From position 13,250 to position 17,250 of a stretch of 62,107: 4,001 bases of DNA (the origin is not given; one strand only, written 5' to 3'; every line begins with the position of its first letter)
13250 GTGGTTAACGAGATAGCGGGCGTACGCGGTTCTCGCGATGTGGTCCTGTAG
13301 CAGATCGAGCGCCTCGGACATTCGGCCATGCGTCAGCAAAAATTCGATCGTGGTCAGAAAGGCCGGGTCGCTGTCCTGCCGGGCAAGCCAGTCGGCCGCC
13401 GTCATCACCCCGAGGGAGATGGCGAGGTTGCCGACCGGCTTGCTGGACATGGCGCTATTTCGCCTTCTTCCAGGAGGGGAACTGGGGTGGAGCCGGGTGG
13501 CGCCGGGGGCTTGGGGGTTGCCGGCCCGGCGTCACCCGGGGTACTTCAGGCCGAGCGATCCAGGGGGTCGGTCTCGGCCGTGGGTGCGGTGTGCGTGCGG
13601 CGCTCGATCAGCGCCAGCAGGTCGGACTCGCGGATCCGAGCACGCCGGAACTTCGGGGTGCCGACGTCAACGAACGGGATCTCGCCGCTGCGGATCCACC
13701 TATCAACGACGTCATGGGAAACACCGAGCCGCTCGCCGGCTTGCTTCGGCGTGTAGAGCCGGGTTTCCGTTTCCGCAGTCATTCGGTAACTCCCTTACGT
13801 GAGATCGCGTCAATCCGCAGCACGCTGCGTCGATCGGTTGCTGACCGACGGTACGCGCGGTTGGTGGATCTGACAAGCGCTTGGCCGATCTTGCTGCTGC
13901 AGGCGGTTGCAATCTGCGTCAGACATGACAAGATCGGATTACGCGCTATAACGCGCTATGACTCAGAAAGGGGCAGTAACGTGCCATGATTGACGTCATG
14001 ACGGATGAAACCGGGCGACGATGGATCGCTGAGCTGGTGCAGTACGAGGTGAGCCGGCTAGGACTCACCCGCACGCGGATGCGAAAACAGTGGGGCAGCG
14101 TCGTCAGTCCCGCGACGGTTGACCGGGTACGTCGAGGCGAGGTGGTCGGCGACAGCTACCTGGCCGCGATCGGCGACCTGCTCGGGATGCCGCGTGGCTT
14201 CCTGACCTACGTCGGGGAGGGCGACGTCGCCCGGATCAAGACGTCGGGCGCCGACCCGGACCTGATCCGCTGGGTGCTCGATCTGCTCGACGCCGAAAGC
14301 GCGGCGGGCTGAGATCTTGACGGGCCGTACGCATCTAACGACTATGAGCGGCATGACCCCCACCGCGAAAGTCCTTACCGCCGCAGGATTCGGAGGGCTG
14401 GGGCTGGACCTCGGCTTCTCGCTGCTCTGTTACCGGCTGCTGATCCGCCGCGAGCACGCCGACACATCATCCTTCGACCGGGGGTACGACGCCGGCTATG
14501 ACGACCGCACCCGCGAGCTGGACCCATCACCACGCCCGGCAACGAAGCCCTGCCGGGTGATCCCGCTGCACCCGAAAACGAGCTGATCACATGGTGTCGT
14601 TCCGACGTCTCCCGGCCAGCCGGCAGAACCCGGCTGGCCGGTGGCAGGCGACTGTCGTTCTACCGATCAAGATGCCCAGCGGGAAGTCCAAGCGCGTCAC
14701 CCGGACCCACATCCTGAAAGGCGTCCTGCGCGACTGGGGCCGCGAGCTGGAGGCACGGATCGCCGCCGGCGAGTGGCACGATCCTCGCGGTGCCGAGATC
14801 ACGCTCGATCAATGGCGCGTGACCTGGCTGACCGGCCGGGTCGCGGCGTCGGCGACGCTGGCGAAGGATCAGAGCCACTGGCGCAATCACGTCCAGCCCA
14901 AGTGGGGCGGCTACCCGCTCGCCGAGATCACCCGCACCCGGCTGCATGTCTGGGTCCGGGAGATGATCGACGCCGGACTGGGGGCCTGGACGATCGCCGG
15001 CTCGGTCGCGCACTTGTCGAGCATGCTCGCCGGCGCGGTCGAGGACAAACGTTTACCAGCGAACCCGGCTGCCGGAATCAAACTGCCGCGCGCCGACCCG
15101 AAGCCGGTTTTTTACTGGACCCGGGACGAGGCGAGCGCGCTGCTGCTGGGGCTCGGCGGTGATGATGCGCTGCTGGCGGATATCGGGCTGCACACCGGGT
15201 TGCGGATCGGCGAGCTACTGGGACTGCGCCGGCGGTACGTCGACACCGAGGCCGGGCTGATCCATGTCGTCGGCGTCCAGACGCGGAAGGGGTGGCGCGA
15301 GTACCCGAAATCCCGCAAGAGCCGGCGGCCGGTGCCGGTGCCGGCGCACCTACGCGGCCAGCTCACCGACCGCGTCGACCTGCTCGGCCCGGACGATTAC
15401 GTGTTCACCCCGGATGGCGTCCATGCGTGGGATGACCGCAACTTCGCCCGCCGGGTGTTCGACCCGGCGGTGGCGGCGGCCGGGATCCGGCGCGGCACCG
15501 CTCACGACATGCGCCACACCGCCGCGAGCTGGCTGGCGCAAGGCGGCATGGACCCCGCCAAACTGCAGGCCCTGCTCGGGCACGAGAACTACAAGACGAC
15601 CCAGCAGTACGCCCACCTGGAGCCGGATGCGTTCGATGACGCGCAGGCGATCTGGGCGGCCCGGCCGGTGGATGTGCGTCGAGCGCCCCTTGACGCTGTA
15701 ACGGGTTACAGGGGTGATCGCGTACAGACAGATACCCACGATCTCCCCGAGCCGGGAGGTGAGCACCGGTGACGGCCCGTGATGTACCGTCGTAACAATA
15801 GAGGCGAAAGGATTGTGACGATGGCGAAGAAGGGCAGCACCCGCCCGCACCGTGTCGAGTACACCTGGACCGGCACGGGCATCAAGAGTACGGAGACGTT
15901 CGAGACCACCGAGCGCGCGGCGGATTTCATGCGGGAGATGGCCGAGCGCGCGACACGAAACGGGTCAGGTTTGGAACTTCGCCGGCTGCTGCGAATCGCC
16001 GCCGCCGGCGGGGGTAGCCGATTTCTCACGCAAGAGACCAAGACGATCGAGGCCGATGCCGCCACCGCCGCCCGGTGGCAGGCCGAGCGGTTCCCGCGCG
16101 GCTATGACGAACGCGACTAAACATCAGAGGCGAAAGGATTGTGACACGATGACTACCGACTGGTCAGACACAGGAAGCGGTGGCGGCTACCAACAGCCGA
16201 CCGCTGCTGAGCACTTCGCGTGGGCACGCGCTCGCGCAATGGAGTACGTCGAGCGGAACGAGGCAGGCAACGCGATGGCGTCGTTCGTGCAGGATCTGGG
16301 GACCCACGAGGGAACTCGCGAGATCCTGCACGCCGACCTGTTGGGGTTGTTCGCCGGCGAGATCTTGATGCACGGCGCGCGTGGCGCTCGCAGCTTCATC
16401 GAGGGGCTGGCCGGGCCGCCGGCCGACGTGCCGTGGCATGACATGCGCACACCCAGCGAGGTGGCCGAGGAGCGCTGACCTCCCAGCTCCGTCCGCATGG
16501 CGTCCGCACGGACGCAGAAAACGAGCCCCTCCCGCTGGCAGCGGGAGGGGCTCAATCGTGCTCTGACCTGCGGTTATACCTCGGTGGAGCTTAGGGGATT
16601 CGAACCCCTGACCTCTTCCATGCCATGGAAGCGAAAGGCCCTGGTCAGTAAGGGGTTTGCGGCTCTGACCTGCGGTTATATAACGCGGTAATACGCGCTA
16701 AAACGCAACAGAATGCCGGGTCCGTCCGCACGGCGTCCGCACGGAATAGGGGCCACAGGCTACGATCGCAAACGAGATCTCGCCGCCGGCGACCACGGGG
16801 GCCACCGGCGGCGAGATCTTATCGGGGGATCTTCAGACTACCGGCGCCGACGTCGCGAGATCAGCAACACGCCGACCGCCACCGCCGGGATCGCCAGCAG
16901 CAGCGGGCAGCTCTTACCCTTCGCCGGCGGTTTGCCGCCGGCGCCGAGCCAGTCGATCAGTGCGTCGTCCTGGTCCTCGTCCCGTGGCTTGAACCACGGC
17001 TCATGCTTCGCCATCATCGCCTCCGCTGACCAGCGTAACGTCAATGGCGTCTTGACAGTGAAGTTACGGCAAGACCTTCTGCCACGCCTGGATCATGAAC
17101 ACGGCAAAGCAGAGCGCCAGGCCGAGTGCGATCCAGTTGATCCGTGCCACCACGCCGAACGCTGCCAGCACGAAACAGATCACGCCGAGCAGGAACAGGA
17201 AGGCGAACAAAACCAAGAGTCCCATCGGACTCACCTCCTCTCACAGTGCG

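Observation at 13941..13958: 10-bp-phased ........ boxes shared by the genetic switch and attP (Cox-like coupling?)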

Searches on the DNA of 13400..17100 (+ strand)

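Call 8: search_dna_similar(query=window:13400-17100:+, collection=phages, mode=distant, max_rows=30)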
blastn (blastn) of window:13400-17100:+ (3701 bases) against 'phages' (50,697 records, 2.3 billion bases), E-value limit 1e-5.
Records with a match: 1; places in all: 1; records where one place covers at least 80% of the query: 0.
Best place of each record, by identity: 95-99% 1.
By first word of the organism name: Bacteriophage 1.
By host as written in the record: - 1.
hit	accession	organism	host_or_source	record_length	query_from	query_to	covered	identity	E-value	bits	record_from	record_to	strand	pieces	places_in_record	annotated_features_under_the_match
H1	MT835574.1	Bacteriophage sp.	human fecal samples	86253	3181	3234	1%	96.4%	3e-14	88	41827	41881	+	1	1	record has no annotation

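Call 97: search_rna_families(source=window, start=16400, end=16850, threshold=evalue, max_evalue=1, show_alignments=1)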
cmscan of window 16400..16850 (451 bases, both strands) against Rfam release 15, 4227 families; matches with E-value up to 1: 5.
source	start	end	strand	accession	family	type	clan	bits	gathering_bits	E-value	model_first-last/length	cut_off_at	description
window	16520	16553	-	RF00102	VA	Gene;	-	23.3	62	0.12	1-159/159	no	VA RNA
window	16590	16642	+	RF01668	P10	Gene; sRNA;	-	19.5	37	0.026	1-72/72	no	Pseudomonas sRNA P10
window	16582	16850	-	RF00023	tmRNA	Gene;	CL00001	17.7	47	3e-05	16-374/374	5'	transfer-messenger RNA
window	16404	16424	+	RF03057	nhaA-I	Cis-reg; riboswitch;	-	17.7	37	0.3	35-55/55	no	nhaA-I RNA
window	16586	16632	+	RF02830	Scr1601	Gene; sRNA;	-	14.5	100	0.95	34-80/209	no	Streptomyces RNA 1601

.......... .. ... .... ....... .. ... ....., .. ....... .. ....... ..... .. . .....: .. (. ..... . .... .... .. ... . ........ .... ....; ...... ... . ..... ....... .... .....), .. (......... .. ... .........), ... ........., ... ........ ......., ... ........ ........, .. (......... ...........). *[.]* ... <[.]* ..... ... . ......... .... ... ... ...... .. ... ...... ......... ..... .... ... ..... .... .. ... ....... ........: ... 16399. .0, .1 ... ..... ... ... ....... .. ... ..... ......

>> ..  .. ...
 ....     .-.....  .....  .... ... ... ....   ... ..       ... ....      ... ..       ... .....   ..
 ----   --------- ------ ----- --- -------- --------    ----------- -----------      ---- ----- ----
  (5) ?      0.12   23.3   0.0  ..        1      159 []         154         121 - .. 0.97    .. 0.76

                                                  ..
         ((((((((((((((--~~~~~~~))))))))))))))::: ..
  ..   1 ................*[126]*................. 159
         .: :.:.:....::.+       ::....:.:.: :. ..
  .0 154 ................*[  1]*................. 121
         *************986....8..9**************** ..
